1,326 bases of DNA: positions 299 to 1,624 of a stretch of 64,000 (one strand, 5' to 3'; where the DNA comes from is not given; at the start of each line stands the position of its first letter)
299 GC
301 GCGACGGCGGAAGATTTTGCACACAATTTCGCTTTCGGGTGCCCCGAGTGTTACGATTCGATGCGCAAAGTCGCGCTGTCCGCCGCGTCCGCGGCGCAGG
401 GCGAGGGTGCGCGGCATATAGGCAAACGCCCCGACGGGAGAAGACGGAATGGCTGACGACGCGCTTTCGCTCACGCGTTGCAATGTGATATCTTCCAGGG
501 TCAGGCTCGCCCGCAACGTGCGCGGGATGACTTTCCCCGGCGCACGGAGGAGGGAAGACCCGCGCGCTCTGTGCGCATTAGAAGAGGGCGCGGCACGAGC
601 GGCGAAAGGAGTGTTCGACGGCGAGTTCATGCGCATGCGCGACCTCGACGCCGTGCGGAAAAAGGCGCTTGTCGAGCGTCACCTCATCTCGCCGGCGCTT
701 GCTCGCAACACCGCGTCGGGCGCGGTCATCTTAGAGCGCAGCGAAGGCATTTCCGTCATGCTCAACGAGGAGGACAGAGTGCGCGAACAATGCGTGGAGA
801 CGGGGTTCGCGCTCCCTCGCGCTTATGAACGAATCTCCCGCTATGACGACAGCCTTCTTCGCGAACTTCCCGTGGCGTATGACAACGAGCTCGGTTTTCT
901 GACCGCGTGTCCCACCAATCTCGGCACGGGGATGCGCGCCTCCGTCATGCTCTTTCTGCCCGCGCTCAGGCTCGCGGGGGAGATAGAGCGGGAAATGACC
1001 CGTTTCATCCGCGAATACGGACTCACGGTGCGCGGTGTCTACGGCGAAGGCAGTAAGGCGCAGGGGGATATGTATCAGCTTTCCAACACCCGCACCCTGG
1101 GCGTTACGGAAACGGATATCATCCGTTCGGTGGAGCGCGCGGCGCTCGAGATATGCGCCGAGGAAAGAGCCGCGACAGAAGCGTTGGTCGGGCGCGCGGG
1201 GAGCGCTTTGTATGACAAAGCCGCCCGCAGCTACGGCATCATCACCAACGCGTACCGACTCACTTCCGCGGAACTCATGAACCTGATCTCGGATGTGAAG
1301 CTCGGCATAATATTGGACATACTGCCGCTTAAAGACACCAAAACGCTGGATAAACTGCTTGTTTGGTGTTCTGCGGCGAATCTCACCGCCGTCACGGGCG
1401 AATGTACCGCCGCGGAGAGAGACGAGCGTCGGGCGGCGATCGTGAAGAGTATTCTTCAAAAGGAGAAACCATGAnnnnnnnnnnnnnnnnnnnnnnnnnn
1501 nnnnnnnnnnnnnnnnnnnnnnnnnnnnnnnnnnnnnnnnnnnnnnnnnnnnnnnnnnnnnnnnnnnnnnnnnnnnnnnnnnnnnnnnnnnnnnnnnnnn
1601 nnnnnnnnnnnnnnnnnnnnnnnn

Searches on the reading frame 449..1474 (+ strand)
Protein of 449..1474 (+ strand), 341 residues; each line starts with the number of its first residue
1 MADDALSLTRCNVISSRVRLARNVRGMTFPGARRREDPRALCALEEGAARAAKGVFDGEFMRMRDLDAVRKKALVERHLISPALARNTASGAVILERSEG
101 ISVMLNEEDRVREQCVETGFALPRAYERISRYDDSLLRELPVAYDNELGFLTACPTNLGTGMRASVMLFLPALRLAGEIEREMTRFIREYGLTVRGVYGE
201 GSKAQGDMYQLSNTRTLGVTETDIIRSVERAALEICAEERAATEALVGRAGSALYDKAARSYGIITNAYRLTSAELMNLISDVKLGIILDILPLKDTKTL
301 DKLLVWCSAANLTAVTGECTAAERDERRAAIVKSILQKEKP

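Call 75: search_protein_families(library=pfam, proteins=[window:449-1474:+], max_evalue=0.00001)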
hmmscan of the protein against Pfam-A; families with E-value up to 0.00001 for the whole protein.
window:449-1474:+ (341 aa): 1 family
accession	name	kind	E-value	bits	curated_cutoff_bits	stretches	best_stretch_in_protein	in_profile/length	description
PF00217.24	ATP-gua_Ptrans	-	9.9e-57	192.1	22.4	1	53-241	14-202/203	ATP:guanido phosphotransferase, C-terminal catalytic domain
